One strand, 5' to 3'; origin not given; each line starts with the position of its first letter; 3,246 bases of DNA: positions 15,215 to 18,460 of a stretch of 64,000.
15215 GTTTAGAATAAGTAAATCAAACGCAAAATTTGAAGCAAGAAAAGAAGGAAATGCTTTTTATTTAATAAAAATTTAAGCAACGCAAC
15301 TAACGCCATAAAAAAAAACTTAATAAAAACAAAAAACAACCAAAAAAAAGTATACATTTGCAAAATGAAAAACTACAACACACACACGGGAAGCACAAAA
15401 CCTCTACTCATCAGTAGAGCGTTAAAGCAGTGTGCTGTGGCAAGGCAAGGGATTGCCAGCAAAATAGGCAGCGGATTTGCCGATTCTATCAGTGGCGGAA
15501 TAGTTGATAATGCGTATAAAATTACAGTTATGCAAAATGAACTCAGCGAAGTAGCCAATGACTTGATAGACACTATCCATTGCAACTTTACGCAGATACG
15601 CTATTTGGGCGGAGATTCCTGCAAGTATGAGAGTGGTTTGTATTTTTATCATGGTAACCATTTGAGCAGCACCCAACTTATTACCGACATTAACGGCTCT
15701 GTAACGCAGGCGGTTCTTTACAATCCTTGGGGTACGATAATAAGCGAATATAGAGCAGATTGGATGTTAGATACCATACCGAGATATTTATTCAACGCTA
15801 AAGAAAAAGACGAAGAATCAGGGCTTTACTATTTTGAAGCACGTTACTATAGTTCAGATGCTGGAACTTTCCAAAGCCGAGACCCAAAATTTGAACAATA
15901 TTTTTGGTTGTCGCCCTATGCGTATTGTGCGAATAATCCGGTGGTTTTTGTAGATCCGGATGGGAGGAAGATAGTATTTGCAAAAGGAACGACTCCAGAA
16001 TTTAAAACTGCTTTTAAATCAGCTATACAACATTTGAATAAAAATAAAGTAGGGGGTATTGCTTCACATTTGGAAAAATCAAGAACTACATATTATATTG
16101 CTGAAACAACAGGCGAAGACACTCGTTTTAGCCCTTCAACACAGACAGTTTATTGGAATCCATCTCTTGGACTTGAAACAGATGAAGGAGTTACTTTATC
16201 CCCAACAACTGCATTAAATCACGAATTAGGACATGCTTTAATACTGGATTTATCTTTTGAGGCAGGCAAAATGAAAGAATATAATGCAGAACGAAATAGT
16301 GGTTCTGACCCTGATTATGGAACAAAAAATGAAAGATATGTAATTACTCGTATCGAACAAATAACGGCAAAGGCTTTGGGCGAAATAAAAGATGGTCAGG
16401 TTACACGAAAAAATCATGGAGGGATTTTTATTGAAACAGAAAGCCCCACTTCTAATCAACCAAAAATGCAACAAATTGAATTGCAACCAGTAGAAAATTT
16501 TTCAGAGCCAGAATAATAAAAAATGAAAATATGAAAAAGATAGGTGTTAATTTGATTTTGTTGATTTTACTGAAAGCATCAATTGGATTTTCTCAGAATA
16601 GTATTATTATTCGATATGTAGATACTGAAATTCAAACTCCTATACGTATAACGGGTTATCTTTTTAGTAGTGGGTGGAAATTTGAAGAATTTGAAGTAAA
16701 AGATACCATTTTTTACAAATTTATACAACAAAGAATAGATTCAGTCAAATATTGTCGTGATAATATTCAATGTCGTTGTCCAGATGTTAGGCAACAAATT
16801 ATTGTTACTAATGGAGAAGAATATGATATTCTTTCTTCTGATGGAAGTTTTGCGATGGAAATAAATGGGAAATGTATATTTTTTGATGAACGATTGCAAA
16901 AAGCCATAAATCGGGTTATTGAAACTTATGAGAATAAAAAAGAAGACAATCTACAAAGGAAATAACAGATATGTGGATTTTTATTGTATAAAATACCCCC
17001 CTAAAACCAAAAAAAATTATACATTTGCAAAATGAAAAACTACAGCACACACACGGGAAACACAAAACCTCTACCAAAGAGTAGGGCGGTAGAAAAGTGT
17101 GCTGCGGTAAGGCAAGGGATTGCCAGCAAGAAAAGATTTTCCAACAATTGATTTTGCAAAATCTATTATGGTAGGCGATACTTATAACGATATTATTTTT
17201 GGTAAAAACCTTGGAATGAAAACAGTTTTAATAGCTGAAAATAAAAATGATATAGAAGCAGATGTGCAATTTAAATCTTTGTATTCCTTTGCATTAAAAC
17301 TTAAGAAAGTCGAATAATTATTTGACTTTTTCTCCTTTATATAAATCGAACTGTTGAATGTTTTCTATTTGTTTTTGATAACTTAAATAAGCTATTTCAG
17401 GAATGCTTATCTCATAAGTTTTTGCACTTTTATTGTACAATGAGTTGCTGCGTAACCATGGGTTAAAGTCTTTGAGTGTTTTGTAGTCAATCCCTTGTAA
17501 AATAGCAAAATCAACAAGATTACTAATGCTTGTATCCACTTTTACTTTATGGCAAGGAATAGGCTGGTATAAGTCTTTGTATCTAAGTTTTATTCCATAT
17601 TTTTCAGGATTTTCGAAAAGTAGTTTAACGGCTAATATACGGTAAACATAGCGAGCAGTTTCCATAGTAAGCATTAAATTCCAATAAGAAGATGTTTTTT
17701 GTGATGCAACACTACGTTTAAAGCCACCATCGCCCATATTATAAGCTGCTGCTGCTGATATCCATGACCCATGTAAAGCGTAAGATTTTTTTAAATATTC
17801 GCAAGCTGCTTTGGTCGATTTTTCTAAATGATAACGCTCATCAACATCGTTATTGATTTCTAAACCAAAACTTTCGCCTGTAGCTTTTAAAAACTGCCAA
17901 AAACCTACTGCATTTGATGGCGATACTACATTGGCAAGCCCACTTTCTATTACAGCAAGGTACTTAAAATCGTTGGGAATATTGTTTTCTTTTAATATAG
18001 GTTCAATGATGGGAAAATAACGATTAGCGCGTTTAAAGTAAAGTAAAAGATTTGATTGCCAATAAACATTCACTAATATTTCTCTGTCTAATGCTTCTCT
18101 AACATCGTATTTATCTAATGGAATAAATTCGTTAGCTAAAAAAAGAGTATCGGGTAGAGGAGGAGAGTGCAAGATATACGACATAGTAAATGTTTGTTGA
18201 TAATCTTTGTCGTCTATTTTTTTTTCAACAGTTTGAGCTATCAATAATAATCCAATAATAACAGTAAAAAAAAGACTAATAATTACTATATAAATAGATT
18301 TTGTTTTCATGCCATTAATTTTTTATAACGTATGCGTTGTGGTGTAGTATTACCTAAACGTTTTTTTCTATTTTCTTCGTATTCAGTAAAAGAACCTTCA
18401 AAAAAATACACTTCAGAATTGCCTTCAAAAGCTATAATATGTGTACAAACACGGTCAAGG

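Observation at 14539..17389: Toxin/immunity insertion bracketed by a perfect ~259-bp direct duplication that keeps two abutting convergent genes intact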

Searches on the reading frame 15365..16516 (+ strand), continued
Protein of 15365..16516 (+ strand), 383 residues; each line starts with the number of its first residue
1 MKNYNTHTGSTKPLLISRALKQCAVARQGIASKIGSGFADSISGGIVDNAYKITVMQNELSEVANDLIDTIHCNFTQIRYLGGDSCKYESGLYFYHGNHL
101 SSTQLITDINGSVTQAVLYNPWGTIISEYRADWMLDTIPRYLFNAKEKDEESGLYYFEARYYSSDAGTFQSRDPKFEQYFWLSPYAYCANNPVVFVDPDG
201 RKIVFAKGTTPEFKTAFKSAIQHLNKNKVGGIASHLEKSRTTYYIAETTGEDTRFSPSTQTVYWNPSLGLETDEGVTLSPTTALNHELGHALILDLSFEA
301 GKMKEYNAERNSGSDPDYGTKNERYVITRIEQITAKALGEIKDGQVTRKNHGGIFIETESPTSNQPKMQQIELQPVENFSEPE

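Call 59: fold_search(model_id=the predicted structure, library=pdb)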
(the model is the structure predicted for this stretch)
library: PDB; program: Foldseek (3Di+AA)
matches with E <= 10: 221; with E <= 0.001: 0
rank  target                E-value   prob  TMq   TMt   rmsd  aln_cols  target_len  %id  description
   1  8qja_D                4.9e-02  0.75  0.11  0.05  11.9       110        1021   28  T6SS-linked Rhs repeat protein - Advenella mimigardefordensis VgrG-Rhs core (released 2024-09-25)
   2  9c3c_d                8.4e-02  0.07  0.06  0.08  32.6       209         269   11  Cryo-EM structure of native dystrophin-glycoprotein complex (DGC) (released 2024-10-23)
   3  6h6g                  9.5e-02  0.87  0.11  0.03  10.9        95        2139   29  Crystal Structure of TcdB2-TccC3 without hypervariable C-terminal region (released 2018-10-03)
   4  2a97_A                9.5e-02  0.47  0.19  0.19  14.8       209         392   11  Crystal structure of catalytic domain of Clostridium botulinum neurotoxin serotype F (released 2005-09-20)
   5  5ln5_B                1.0e-01  0.38  0.14  0.34   8.5       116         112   14  Crystal structure of the Wss1 E203Q mutant from S. pombe (released 2016-11-09)
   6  5xbv                  1.3e-01  0.33  0.14  0.33   9.6       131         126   14  Crystal structure of Wss1 mutant from saccharomyces cerevisiae (released 2018-03-28)
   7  9ifo_A                1.5e-01  0.51  0.11  0.04  11.9       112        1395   22  Structure of Teneurin-Like Protein (TLP) (released 2026-03-11)
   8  8yt8_D                2.2e-01  0.08  0.08  0.11  29.2       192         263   12  Cryo-EM structure of the dystrophin glycoprotein complex (released 2024-12-11)
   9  3edi                  2.4e-01  0.38  0.14  0.24   6.4       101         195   19  Crystal structure of tolloid-like protease 1 (TLL-1) protease domain (released 2008-09-16)
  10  8qjc                  3.0e-01  0.54  0.11  0.05  11.5        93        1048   26  T6SS-linked Rhs repeat protein - Salmonella bongori Rhs-core domain with toxin domain (released 2024-09-25)
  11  5jig                  4.1e-01  0.33  0.15  0.38   7.1        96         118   16  Crytsal structure of Wss1 from S. pombe (released 2016-11-09)
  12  9g41_A                6.2e-01  0.38  0.11  0.04  11.2        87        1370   23  Mouse Teneurin2 dimer variant A0B1 (released 2026-01-21)
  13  3qix_B                6.2e-01  0.06  0.17  0.16  25.8       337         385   10  Crystal Structure of BoNT/A LC with Zinc bound (released 2011-04-13)
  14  6fb3_A                6.6e-01  0.57  0.10  0.03   9.2        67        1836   21  Teneurin 2 Partial Extracellular Domain (released 2018-03-28)
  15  8r50_A                7.0e-01  0.38  0.11  0.03  11.0        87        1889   20  Mouse teneurin-3 compact dimer - A1B1 isoform (released 2024-05-08)
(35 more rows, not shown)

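Call 65: find_related_loci(query=A1, collection=viral_contigs, flank=6000)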
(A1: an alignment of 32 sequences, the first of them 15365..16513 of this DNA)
Query A1 (383 aa) in viral_contigs; peptide patterns used: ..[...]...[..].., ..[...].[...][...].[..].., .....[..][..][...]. (x = any residue, [..] = any of these).
90 stretches matched a pattern; 11 encode a relative of the query (tblastn E <= 1e-3); 11 distinct loci.
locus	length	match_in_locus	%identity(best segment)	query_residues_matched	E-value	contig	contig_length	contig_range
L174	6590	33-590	45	169-362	7e-44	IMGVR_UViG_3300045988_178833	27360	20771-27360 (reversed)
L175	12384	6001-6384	45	84-216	4e-28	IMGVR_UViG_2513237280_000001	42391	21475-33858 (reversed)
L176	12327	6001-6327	49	93-204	7e-28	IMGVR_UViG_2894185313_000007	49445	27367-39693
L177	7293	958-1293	45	89-203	1e-24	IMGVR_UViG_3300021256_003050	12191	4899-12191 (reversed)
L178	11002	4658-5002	41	85-200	4e-22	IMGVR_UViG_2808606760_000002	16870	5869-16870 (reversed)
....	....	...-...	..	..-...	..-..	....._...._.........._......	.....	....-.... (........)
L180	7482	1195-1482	36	140-227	5e-15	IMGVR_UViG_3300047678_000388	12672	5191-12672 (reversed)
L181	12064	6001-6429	34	91-225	2e-15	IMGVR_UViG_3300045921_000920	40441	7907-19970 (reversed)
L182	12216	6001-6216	38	171-248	9e-12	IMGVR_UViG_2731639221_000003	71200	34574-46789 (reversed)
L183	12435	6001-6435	26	88-226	6e-9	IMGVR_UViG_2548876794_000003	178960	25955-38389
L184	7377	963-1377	30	85-200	5e-10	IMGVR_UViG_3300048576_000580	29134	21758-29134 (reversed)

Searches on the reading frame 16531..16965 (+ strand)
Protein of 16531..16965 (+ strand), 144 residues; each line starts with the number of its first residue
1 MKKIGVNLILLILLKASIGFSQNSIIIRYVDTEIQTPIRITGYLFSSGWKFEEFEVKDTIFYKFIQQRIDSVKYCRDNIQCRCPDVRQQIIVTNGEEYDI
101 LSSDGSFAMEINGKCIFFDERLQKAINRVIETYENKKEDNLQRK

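Call 6: search_protein_families(library=pfam, proteins=[window:16531-16965:+], max_evalue=0.01)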
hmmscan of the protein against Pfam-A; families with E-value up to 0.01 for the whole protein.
window:16531-16965:+ (144 aa): 0 families

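Call 30: search_protein_families(library=ncbifam, proteins=[window:16531-16965:+], max_evalue=0.001)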
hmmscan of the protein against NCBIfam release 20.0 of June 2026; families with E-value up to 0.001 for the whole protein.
window:16531-16965:+ (144 aa): 0 families

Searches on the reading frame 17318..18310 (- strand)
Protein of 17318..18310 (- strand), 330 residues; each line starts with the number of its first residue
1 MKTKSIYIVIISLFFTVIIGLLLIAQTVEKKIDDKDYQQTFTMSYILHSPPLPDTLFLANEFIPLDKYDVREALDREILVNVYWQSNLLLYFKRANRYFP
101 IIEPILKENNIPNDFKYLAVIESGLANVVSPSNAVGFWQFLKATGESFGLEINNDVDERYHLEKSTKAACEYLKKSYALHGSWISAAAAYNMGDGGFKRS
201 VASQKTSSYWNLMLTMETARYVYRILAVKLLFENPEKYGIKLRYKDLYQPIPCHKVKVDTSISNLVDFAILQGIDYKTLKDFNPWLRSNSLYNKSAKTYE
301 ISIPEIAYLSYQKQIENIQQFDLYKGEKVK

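Call 6: search_protein_families(library=pfam, proteins=[window:17318-18310:-], max_evalue=0.01)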
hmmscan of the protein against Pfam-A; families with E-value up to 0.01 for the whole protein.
window:17318-18310:- (330 aa): 1 family
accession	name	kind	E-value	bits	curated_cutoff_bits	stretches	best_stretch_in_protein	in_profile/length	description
PF01464.25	SLT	-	1.1e-19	70.5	21.3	1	101-212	3-116/117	Transglycosylase SLT domain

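Call 11: find_related_loci(query=window:17318-18310:-, collection=genome_contigs, flank=8000)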
Query window:17318-18310:- (330 aa) in genome_contigs; peptide patterns used: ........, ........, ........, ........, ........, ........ (x = any residue, [..] = any of these).
357 stretches matched a pattern; 116 encode a relative of the query (tblastn E <= 1e-3); the best 80 are kept; 80 distinct loci.
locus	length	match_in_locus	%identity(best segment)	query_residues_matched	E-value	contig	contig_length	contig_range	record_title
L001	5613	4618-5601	82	1-328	0e+0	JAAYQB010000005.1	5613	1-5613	MAG: Bacteroidales bacterium isolate AS22ysBPME_304 8540_AS22, whole genome shotgun sequence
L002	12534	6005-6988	72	1-328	3e-162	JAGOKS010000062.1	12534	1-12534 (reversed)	MAG: Bacteroidales bacterium isolate Go_SlDig_bin_369 Go_SlDig_14994_length_12534_cov_7.524784, whole genome shotgun seq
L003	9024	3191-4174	69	1-328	5e-157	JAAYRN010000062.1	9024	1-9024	MAG: Bacteroidales bacterium isolate AS23ysBPME_200 67590_AS23, whole genome shotgun sequence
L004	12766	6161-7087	73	20-328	7e-156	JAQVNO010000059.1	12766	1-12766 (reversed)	MAG: Bacteroidales bacterium isolate STF1_159 NODE_14459_length_12766_cov_3.638579_Sandtown_F1, whole genome shotgun seq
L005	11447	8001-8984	61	1-328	1e-137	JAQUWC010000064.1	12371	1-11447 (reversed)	MAG: Bacteroidales bacterium isolate STD2_181 NODE_19813_length_12371_cov_4.402810_Sandtown_D2, whole genome shotgun seq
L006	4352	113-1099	59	1-327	3e-130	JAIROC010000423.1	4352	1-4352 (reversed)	MAG: Bacteroidales bacterium isolate Cd354_bin6 k119_422979, whole genome shotgun sequence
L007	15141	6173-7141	57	1-322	9e-125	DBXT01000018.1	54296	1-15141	MAG TPA_asm: Bacteroidales bacterium UBA1205 UBA1205_contig_36867, whole genome shotgun sequence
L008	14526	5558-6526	57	1-322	8e-123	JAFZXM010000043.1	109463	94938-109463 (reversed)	MAG: Bacteroidales bacterium isolate RGIG8187 Water_buffalos_Rumen-3__c1288109, whole genome shotgun sequence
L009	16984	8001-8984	59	11-327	7e-127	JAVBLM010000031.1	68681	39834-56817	MAG: Bacteroidales bacterium isolate EPI_MAG_00023 c_000007679991, whole genome shotgun sequence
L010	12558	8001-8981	56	1-327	2e-116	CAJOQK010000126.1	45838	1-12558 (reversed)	uncultured Bacteroidales bacterium isolate Rumen_Coassembly_mag_741 genome assembly, contig: k87_24554008, whole genome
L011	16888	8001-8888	60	35-330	2e-111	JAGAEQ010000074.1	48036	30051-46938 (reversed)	MAG: Bacteroidales bacterium isolate RGIG8373 Water_buffalos_Rumen.Co__c7608525, whole genome shotgun sequence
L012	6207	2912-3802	54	9-305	1e-104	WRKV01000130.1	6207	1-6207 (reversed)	MAG: Bacteroidales bacterium isolate Th196P3bin126 Ga0099364_10033202, whole genome shotgun sequence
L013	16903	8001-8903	54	2-304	2e-103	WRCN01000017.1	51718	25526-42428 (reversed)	MAG: Bacteroidales bacterium isolate Lab288P3bin130 Ga0123353_10000436, whole genome shotgun sequence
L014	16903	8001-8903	53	2-304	2e-103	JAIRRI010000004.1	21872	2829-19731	MAG: Bacteroidales bacterium isolate Crp329_bin6 k119_851489, whole genome shotgun sequence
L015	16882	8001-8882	51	8-304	3e-100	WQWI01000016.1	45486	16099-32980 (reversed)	MAG: Bacteroidales bacterium isolate Emb289P1bin74 Ga0123355_10000700, whole genome shotgun sequence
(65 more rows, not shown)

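Call 20: find_related_loci(query=window:17318-18310:-, collection=metagenome_contigs, flank=8000)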
Query window:17318-18310:- (330 aa) in metagenome_contigs; peptide patterns used: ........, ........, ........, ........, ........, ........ (x = any residue, [..] = any of these).
379 stretches matched a pattern; 133 encode a relative of the query (tblastn E <= 1e-3); the best 80 are kept; 80 distinct loci.
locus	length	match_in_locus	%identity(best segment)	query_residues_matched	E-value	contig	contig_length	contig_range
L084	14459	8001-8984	72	1-328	2e-162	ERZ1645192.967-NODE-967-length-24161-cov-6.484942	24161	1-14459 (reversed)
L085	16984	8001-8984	82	1-328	0e+0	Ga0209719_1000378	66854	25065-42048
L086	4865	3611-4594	63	1-328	1e-145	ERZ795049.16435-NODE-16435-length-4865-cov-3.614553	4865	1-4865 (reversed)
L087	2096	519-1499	60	1-324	1e-140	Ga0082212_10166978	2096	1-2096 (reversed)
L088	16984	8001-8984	61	1-328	9e-138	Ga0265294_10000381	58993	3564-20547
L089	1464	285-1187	62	29-328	2e-138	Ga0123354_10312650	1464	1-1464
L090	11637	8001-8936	61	5-318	2e-127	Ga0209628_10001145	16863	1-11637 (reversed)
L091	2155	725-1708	58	1-325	4e-135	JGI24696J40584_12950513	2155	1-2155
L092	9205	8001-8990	59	4-329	3e-127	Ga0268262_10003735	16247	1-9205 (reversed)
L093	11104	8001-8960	60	1-320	2e-126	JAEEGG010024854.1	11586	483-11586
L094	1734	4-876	64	29-318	1e-135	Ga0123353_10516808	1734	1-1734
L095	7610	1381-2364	58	1-325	1e-125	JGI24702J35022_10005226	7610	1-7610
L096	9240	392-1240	64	41-323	3e-125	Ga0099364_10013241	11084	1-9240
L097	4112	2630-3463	65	41-318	4e-125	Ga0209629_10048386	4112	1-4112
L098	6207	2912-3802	54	9-305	1e-104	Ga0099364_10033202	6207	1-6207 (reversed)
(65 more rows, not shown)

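Call 30: search_protein_families(library=ncbifam, proteins=[window:17318-18310:-], max_evalue=0.001)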
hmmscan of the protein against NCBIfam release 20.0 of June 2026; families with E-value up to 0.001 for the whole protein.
window:17318-18310:- (330 aa): 1 family
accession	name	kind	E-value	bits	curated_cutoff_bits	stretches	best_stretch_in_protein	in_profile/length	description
NF008050.0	PRK10783.1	equivalog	5.2e-29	100.9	508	1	93-292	99-301/457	murein transglycosylase D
